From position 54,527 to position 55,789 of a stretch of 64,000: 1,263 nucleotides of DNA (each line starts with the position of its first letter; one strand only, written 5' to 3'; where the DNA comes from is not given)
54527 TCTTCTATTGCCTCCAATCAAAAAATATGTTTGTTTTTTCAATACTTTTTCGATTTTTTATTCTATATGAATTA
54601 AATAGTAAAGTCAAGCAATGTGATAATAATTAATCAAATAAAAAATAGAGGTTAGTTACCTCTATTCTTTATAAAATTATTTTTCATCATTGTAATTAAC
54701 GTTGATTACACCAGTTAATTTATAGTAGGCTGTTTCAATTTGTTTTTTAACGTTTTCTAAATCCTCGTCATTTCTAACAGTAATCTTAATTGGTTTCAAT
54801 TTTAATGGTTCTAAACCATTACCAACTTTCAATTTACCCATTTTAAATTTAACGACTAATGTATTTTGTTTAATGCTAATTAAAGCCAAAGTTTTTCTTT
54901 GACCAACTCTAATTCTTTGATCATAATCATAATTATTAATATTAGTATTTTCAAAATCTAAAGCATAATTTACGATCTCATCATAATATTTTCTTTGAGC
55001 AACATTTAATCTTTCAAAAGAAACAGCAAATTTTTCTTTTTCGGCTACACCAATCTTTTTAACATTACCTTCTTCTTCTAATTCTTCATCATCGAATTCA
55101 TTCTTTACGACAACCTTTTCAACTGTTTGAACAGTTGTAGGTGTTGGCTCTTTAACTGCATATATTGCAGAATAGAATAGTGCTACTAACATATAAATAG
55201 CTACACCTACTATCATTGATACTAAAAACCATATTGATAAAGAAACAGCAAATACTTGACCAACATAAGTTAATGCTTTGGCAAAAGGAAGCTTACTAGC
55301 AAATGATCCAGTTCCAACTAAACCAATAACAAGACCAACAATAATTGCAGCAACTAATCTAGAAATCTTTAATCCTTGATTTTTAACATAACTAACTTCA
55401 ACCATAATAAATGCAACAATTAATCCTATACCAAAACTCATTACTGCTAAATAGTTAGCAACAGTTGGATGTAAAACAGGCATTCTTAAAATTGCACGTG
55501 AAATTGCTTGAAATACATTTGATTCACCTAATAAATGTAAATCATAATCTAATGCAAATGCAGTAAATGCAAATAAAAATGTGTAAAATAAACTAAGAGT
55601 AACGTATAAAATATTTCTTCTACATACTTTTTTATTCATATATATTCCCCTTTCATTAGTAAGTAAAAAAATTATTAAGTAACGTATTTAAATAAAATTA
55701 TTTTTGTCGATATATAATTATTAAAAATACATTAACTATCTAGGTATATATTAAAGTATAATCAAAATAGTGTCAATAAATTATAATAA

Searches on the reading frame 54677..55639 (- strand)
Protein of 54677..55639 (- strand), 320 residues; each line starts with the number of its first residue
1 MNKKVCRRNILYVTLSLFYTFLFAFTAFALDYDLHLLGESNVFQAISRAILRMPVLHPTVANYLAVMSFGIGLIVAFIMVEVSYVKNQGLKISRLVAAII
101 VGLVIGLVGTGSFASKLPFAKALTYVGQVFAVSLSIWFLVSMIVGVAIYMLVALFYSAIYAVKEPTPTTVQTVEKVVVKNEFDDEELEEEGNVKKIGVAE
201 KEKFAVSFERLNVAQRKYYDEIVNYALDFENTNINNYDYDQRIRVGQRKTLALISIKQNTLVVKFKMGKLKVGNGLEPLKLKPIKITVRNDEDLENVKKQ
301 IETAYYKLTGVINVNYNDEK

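Call 3: search_protein_families(library=pfam, proteins=[window:54677-55639:-], max_evalue=1)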
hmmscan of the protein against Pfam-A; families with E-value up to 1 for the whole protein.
window:54677-55639:- (320 aa): 1 family
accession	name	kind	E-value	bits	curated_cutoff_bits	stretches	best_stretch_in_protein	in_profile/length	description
PF17116.11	T9SS_plug_1st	-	0.015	15.7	23.9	1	195-244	17-66/126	Type 9 secretion system plug protein 1st domain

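Call 4: search_protein_families(library=ncbifam, proteins=[window:54677-55639:-], max_evalue=1)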
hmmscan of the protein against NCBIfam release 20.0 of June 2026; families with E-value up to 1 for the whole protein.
window:54677-55639:- (320 aa): 0 families

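Call 93: search_protein_families(library=padloc, proteins=[window:54677-55639:-], max_evalue=0.01)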
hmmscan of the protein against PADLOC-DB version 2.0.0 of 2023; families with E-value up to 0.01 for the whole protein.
window:54677-55639:- (320 aa): 0 families
